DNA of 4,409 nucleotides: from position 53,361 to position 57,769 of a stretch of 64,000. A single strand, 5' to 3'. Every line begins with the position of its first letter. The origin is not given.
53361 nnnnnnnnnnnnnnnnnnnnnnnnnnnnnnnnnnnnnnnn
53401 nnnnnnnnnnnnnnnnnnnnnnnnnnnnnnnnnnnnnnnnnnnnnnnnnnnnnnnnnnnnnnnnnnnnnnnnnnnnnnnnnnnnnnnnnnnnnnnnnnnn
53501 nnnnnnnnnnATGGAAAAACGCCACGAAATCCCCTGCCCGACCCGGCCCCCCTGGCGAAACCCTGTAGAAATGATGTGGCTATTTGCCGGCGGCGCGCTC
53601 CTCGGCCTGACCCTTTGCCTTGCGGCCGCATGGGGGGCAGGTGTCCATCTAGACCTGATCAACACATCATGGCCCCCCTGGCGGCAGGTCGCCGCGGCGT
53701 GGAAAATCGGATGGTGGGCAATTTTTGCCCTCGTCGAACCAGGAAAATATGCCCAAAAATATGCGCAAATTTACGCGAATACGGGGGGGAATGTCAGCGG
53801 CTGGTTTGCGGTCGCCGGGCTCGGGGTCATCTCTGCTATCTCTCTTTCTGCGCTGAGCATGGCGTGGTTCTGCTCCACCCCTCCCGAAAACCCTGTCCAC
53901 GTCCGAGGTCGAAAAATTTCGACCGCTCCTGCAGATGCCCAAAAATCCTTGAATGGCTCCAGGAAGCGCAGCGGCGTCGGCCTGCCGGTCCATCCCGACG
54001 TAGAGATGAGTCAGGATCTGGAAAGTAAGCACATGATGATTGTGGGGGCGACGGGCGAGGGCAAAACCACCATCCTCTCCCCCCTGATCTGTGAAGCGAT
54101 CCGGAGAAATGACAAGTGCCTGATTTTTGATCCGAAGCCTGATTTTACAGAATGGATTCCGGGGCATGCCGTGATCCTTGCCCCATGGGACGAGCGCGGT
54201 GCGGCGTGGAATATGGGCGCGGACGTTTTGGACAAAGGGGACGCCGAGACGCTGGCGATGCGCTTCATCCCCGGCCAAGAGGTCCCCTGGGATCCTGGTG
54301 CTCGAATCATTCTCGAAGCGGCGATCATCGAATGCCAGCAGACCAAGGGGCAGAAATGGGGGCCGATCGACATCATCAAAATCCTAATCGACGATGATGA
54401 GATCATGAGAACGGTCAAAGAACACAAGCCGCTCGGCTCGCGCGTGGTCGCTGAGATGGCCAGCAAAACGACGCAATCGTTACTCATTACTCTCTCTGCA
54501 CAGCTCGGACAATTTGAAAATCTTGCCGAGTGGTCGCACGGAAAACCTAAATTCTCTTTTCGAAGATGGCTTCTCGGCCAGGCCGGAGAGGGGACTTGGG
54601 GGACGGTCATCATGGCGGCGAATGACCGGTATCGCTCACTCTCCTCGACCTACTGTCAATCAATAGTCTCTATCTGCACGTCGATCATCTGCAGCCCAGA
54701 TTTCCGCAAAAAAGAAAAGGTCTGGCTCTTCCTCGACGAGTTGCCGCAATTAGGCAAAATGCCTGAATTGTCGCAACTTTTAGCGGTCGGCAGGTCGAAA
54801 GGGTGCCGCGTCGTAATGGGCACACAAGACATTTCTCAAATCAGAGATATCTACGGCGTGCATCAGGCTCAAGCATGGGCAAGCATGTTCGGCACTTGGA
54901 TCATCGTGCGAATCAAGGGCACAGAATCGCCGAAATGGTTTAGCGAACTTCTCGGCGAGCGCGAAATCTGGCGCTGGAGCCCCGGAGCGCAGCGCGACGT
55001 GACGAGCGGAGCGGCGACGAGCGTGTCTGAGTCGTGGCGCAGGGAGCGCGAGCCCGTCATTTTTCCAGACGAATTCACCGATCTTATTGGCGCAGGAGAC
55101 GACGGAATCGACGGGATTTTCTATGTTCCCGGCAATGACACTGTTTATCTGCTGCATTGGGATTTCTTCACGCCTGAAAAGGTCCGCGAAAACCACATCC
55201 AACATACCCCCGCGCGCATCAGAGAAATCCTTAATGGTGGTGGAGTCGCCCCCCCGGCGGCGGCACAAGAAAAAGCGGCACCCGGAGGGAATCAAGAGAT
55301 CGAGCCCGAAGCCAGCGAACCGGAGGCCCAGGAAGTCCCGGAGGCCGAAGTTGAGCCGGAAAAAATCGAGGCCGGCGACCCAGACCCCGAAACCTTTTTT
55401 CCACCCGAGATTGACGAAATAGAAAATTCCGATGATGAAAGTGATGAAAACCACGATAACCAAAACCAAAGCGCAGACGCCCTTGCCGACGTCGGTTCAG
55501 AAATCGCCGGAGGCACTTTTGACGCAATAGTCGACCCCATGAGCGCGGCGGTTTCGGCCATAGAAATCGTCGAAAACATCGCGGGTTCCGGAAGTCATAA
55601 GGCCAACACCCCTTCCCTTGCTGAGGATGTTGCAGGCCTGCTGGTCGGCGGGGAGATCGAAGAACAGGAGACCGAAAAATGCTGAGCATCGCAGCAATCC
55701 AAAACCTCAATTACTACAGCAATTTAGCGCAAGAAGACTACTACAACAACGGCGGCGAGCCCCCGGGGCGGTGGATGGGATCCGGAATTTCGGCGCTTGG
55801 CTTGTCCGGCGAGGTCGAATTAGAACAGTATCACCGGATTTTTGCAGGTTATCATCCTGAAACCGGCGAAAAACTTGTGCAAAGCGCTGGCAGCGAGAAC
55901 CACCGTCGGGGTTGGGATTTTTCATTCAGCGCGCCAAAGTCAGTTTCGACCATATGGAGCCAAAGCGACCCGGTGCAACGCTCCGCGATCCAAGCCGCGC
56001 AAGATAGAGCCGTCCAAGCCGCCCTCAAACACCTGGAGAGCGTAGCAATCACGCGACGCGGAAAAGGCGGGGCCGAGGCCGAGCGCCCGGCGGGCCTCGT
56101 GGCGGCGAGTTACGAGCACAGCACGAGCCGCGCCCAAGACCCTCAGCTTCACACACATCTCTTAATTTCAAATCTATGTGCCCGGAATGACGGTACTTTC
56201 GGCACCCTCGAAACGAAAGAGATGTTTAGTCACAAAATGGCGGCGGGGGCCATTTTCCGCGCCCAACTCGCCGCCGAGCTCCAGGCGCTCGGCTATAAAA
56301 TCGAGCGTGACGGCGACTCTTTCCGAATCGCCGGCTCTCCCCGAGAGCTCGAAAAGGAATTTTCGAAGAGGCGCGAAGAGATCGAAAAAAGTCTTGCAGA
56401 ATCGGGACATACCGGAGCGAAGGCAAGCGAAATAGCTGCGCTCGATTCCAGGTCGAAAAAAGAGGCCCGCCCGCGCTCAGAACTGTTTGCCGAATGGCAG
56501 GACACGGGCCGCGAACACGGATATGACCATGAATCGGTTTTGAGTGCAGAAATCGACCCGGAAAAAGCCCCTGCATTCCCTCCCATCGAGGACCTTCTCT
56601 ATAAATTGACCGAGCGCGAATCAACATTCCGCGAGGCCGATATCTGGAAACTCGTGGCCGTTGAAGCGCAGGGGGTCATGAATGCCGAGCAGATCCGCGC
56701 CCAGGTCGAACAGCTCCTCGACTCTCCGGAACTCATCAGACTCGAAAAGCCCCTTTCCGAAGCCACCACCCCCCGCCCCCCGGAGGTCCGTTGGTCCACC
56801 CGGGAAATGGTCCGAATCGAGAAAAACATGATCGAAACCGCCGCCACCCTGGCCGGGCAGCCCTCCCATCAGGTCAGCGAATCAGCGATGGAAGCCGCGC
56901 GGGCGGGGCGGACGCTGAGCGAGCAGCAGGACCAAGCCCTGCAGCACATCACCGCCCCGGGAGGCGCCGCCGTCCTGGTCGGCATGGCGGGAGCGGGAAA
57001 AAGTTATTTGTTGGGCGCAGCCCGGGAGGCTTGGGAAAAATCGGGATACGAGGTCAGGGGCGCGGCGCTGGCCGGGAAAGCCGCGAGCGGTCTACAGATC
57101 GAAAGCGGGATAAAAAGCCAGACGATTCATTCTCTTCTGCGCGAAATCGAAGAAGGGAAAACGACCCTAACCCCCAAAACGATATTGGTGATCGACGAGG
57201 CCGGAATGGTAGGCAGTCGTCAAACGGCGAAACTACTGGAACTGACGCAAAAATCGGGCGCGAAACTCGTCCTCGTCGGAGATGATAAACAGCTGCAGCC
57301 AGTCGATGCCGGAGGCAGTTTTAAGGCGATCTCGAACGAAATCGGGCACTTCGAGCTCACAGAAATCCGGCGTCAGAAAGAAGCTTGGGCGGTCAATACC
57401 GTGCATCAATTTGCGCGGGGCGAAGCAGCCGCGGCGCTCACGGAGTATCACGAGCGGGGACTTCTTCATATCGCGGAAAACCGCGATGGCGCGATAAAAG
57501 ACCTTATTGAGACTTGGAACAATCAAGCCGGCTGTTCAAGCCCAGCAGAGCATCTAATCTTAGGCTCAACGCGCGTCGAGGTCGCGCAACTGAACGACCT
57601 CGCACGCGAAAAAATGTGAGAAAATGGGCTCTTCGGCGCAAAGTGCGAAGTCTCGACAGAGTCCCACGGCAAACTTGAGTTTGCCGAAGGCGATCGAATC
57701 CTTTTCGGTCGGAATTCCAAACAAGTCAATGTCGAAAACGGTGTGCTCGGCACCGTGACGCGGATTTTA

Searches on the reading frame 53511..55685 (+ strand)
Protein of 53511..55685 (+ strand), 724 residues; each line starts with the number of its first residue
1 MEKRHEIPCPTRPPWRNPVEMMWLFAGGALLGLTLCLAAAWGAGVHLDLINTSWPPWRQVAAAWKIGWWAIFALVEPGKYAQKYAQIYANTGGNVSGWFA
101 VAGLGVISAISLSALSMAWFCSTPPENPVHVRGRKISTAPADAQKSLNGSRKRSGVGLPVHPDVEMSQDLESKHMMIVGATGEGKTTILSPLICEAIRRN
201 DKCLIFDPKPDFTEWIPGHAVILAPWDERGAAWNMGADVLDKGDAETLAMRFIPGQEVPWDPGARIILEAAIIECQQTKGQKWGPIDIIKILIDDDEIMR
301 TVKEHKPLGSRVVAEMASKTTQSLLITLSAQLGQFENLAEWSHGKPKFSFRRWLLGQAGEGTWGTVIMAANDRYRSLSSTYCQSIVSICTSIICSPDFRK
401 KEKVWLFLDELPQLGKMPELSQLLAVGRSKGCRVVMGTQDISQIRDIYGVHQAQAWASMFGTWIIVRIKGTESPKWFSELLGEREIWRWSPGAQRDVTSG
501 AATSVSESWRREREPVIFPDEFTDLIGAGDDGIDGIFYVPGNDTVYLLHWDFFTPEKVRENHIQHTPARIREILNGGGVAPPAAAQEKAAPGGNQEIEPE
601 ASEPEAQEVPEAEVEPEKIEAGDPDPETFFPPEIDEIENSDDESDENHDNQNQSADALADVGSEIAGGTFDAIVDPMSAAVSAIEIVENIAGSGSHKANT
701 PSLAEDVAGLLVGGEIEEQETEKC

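Call 7: search_protein_families(library=pfam, proteins=[window:53511-55685:+], max_evalue=0.01)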
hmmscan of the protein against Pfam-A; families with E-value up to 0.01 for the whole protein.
window:53511-55685:+ (724 aa): 8 families
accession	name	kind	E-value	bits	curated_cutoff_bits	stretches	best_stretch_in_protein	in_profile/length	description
PF10412.15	TrwB_AAD_bind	-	3e-68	230.9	20.5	1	161-525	4-366/387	Type IV secretion-system coupling protein DNA-binding domain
PF12696.13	TraG-D_C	-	1.1e-22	80.7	22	1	404-524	2-123/126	TraM recognition site of TraD and TraG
PF02534.20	T4SS-DNA_transf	-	3e-17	63.1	20.1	1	377-554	278-447/468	Type IV secretory system Conjugative DNA transfer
PF01935.23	DUF87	-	1.3e-06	29.1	23.2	1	171-225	22-81/220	Helicase HerA, central domain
PF01580.24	FtsK_SpoIIIE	-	5.6e-05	23.1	24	1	147-199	18-66/221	FtsK/SpoIIIE family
PF25199.1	nSTAND_NTPase5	-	0.00083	19.6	34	1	171-207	40-77/145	Novel STAND NTPase 5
PF12846.13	AAA_10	-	0.0017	17.9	27.5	0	171-215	20-64/362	AAA-like domain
PF20720.3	nSTAND3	-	0.0085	16.2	27.2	0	172-207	17-52/155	Novel STAND NTPase 3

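Call 15: find_related_loci(query=window:53511-55685:+, collection=genome_contigs, flank=10000)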
Query window:53511-55685:+ (724 aa) in genome_contigs; peptide patterns used: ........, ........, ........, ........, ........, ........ (x = any residue, [..] = any of these).
37 stretches matched a pattern, but none encodes a relative of the query by tblastn (E <= 1e-3).

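Call 16: find_homologous_proteins(query=window:53511-55685:+, max_evalue=1e-20)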
Query window:53511-55685:+ (724 aa): 43 proteins with E <= 1e-20 among 8000 candidates.
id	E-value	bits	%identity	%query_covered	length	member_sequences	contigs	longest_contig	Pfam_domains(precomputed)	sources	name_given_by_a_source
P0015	0.0e+0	1683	100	100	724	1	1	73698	PF10412.16,PF01935.24,PF02534.21,PF12696.14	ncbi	-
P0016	3.0e-147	510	47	68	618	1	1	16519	PF10412.16,PF01935.24,PF02534.21,PF12696.14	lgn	-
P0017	7.8e-135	469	40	86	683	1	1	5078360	PF10412.16,PF01935.24,PF02534.21,PF12696.14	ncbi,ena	-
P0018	2.9e-103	365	39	73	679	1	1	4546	PF10412.16,PF01935.24,PF02534.21,PF12696.14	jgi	jgi:hypothetical protein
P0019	5.9e-102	360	34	94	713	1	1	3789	PF10412.16,PF01935.24,PF02534.21,PF12696.14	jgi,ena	-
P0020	1.5e-101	359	35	90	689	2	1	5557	PF10412.16,PF01935.24,PF02534.21,PF12696.14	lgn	-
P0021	1.5e-101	359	36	79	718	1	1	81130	PF10412.16,PF02534.21,PF12696.14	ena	-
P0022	3.5e-100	355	40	60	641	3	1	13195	PF10412.16,PF02534.21,PF12696.14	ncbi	-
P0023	1.3e-99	353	36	76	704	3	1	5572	PF10412.16,PF02534.21,PF12696.14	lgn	-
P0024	5.0e-87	311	32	84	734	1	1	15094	PF10412.16,PF02534.21,PF12696.14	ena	-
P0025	9.2e-84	300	32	76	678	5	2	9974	PF10412.16,PF02534.21,PF12696.14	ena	-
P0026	9.6e-77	277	36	71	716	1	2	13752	PF10412.16,PF00270.36,PF01935.24,PF02534.21,PF12696.14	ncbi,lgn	-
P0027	5.8e-75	271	37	64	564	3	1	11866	PF10412.16,PF02534.21,PF12696.14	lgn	-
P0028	2.9e-72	262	36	63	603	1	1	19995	PF10412.16,PF01935.24,PF05872.19,PF02534.21,PF12696.14,PF20720.4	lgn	-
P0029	6.1e-72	261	38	57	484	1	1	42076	PF10412.16,PF02534.21,PF12696.14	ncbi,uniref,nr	ncbi:hypothetical protein C9940_00620 [Pseudidiomarina aestuarii]|uniref:Type IV secretion system co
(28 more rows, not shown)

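Call 17: find_encoding_contigs(protein=P0015, flank=10000, max_places=5)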
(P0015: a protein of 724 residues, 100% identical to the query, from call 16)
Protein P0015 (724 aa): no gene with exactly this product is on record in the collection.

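Call 18: find_encoding_contigs(protein=P0016, flank=10000, max_places=5)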
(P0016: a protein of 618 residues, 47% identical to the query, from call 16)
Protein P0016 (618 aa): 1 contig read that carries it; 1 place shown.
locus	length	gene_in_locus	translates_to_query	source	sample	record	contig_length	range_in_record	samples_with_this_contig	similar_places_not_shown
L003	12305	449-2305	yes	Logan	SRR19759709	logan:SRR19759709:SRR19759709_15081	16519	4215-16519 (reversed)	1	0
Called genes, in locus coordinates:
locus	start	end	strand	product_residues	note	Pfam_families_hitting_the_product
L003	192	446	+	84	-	-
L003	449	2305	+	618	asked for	PF01935:DUF87 (weak), PF10412:TrwB_AAD_bind, PF02534:T4SS-DNA_transf, PF12696:TraG-D_C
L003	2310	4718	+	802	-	PF08751:TrwC, PF13086:AAA_11 (faint), PF01443:Viral_helicase1 (faint), PF05970:PIF1 (weak), PF13245:AAA_19, PF13604:AAA_30, PF22232:TraI_hel_assoc_N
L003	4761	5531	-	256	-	-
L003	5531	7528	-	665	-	PF08665:PglZ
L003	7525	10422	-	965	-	PF00176:SNF2-rel_dom, PF00270:DEAD (faint), PF04851:ResIII, PF00271:Helicase_C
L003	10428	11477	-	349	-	-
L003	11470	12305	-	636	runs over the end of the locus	PF13175:AAA_15, PF13476:AAA_23 (weak), PF13304:AAA_21, PF12476:DUF3696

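Call 19: find_encoding_contigs(protein=P0017, flank=10000, max_places=5)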
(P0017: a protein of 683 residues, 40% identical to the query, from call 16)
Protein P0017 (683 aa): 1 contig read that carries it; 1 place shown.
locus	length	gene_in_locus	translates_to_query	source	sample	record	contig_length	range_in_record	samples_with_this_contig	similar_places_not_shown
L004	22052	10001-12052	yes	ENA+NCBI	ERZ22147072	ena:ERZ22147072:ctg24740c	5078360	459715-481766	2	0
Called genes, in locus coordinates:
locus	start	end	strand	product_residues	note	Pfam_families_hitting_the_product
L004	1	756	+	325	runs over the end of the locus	PF01471:PG_binding_1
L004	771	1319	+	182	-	-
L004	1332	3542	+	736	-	-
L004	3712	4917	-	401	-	PF13487:HD_5, PF01966:HD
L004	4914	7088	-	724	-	PF13646:HEAT_2 (faint)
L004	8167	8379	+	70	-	PF05930:Phage_AlpA (weak)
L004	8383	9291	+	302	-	-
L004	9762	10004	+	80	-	-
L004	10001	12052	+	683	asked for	PF01935:DUF87 (weak), PF10412:TrwB_AAD_bind, PF02534:T4SS-DNA_transf, PF12696:TraG-D_C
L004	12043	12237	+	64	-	-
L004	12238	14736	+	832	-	PF08751:TrwC, PF05970:PIF1, PF13086:AAA_11 (faint), PF13245:AAA_19, PF13604:AAA_30, PF01443:Viral_helicase1 (faint)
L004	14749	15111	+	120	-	-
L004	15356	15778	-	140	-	-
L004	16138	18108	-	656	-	PF01935:DUF87 (weak), PF05872:HerA_C (weak), PF10412:TrwB_AAD_bind (faint)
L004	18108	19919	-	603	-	PF02384:N6_Mtase, PF07669:Eco57I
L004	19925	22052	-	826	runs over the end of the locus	PF08665:PglZ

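Call 31: find_related_loci(query=A1, collection=genome_contigs, flank=6000)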
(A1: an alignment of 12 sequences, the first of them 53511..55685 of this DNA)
Query A1 (724 aa) in genome_contigs; peptide patterns used: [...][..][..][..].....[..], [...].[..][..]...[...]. (x = any residue, [..] = any of these).
172 stretches matched a pattern; 106 encode a relative of the query (tblastn E <= 1e-3); the best 80 are kept; 80 distinct loci.
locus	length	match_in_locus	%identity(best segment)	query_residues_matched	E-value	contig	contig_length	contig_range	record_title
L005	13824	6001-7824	40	1-626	2e-132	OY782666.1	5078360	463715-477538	MAG: Geopsychrobacteraceae bacterium isolate f8de7df7-17c8-42b0-849c-d6069997f774 genome assembly, chromosome: 1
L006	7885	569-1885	40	118-548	3e-98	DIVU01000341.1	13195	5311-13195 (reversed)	MAG TPA_asm: Desulfuromonadaceae bacterium UBA6124 UBA6124_contig_50385, whole genome shotgun sequence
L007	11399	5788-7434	32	3-552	3e-84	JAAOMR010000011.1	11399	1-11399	Acidithiobacillus ferrivorans strain DSM 22755 Contig11, whole genome shotgun sequence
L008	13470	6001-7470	36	84-559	2e-83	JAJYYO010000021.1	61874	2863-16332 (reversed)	MAG: Proteobacteria bacterium isolate FK4.bin2 NODE_439_length_61874_cov_9.916822, whole genome shotgun sequence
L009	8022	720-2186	36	86-559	9e-83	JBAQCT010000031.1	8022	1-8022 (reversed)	MAG: Gallionella sp. isolate MFD12004_ilm_asm_bin33 k127_40487, whole genome shotgun sequence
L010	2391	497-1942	37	119-587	8e-84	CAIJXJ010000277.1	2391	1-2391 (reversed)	MAG: uncultured Methylobacillus sp. isolate A14_bin-1995 genome assembly, contig: bin-1995:277/315, whole genome shotgun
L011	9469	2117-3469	37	109-559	1e-76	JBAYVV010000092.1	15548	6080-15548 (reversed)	MAG: Sterolibacterium sp. isolate SO_2016_LW3_68 scaffold05387_LW162_2016, whole genome shotgun sequence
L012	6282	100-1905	31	35-651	5e-76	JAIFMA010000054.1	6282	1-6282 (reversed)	MAG: Rhodoferax sp. isolate bin_246 scaffold_23680, whole genome shotgun sequence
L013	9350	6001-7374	36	75-527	2e-71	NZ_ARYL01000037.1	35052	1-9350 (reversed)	Hyphomonas oceanitis SCH89 contig37, whole genome shotgun sequence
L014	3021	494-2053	33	95-624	1e-71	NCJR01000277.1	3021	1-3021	MAG: Rhodobacterales bacterium 34-62-10 04302015_34_scaffold_5279, whole genome shotgun sequence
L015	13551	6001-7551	33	98-624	2e-71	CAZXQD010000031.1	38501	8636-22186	MAG TPA_asm: uncultured Hyphomonas sp. isolate binchicken_co319_31 genome assembly, contig: NODE_1339_length_38501_cov_7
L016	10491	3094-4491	34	98-563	4e-70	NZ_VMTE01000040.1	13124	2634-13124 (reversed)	MAG: Hyphomonas sp. isolate S2_81 k141_156762, whole genome shotgun sequence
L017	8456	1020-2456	34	84-563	1e-69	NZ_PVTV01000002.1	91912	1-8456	Jezberella montanilacus strain MWH-P2sevCIIIb Ga0121177_111, whole genome shotgun sequence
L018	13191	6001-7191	38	128-527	1e-69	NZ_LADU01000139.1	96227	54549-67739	MAG: Hyphomonas sp. BRH_c22 BRHa_1007092, whole genome shotgun sequence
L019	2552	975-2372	34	98-563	3e-71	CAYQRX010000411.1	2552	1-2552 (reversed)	MAG TPA_asm: uncultured Hyphomonas sp. isolate SRP304446_co1_125 genome assembly, contig: NODE_27939_length_2552_cov_5.9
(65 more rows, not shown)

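Call 73: search_dna_similar(query=window:53511-55685:+, collection=plasmids, mode=protein, max_rows=12)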
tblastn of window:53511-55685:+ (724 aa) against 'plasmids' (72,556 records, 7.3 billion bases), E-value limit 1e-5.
The search stops at 5000 records and this limit was reached: more records match than are counted here, and every count below describes the 5000 best-scoring records only.
Records with a match: at least 5000; places in all: 5045; records where one place covers at least 80% of the query: 0.
Best place of each record, by identity: <60% 5000.
By first word of the organism name: Escherichia 2908; Klebsiella 1345; Enterobacter 176; Shigella 169; Salmonella 146; Citrobacter 59; Serratia 35; Raoultella 22; Acinetobacter 22; Vibrio 14; and 38 more.
By predicted mobility (MOB-suite, as given by PLSDB): conjugative 4938; non-mobilizable 36; mobilizable 26.
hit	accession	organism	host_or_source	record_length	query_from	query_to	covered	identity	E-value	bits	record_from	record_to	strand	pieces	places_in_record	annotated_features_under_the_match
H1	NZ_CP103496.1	Enterobacter hormaechei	Homo sapiens,blood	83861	71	578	70%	24.5%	1e-20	105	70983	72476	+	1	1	none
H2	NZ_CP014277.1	Martelella sp. AD-3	petroleum-contaminated soil with high ...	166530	98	483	53%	29.9%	2e-34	149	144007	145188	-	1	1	type IV secretion system DNA-binding domain-containing protein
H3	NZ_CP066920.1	Xanthomonas campestris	Brassica rapa subsp. pekinensis,Cell ...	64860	61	513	63%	24.6%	4e-20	103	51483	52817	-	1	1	type IV secretion system DNA-binding domain-containing protein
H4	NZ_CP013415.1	Burkholderia ubonensis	soil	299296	129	578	62%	24.3%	2e-21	108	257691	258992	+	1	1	type IV secretion system DNA-binding domain-containing protein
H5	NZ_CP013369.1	Burkholderia ubonensis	soil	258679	130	578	62%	24.3%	8e-22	109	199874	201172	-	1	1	type IV secretion system DNA-binding domain-containing protein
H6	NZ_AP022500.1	Enterobacter kobei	-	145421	71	486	57%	26.3%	4e-20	103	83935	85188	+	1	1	traD: type IV conjugative transfer system coupling protein TraD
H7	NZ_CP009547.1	Burkholderia sp. 2002721687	water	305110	130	578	62%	24.1%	4e-21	107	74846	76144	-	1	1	type IV secretion system DNA-binding domain-containing protein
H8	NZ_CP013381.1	Burkholderia humptydooensis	water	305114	130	578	62%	24.1%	4e-21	107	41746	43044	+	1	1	type IV secretion system DNA-binding domain-containing protein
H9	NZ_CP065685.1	Burkholderia humptydooensis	-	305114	130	578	62%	24.1%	4e-21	107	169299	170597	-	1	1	type IV secretion system DNA-binding domain-containing protein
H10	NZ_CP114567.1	Citrobacter freundii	Homo sapiens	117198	71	484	57%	25.9%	7e-21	106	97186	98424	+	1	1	traD: type IV conjugative transfer system coupling protein TraD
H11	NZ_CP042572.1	Enterobacter hormaechei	Whole organism,Shower 3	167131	47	484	60%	24.5%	3e-20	103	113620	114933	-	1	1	traD: type IV conjugative transfer system coupling protein TraD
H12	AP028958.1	Atlantibacter hermannii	Anabas testudineus,whole organism,The ...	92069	50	484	60%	24.5%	7e-20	103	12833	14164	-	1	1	traD: type IV conjugative transfer system coupling protein TraD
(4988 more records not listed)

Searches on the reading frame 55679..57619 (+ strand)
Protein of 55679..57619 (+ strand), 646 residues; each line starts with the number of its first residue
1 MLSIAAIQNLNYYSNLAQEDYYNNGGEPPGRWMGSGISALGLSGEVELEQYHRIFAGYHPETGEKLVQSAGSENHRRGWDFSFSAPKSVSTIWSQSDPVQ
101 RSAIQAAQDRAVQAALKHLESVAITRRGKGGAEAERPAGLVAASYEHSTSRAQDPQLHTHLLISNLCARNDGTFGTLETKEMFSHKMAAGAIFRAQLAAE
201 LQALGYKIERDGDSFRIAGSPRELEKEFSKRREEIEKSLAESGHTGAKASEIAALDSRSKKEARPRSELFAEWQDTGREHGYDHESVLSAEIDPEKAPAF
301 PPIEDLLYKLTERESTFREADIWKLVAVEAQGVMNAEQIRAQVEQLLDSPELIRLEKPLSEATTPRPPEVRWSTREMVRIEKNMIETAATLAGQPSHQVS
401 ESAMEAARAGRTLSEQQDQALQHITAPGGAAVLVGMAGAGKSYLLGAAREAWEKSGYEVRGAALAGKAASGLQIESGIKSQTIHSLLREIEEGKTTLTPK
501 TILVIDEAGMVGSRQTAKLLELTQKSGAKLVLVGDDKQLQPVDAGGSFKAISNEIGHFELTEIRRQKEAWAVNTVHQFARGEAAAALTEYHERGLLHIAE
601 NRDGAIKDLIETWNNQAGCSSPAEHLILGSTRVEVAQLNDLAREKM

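Call 7: search_protein_families(library=pfam, proteins=[window:55679-57619:+], max_evalue=0.01)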
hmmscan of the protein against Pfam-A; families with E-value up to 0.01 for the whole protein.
window:55679-57619:+ (646 aa): 10 families
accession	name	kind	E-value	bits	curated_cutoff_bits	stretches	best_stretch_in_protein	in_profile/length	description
PF08751.17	TrwC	-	6.1e-86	289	25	1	10-278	5-284/286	TrwC relaxase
PF13604.12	AAA_30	-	1.1e-55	188.8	27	1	412-600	1-190/191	AAA domain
PF13245.12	AAA_19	-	1.1e-16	61.6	25.1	1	419-542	3-132/134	AAA domain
PF22232.2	TraI_hel_assoc_N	-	6.2e-09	36.8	27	1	435-534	1-99/99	TraI helicase-associated ssDNA bd, N-terminal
PF13191.12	AAA_16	-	0.0001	23.3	32.6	1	419-538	14-142/167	AAA ATPase domain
PF13401.12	AAA_22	-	0.00013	22.7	27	1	429-538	6-125/130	AAA domain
PF13086.12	AAA_11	-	0.0002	21.7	27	1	501-542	215-253/257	AAA domain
PF05970.20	PIF1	-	0.002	18.2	25.9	0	413-550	2-163/223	PIF1-like helicase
PF01443.25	Viral_helicase1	-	0.0032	17.8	21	1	433-542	3-100/228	Viral superfamily 1 RNA helicase core domain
PF00004.35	AAA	-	0.0058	17.5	21.2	0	432-518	2-76/131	ATPase family associated with various cellular activities (AAA)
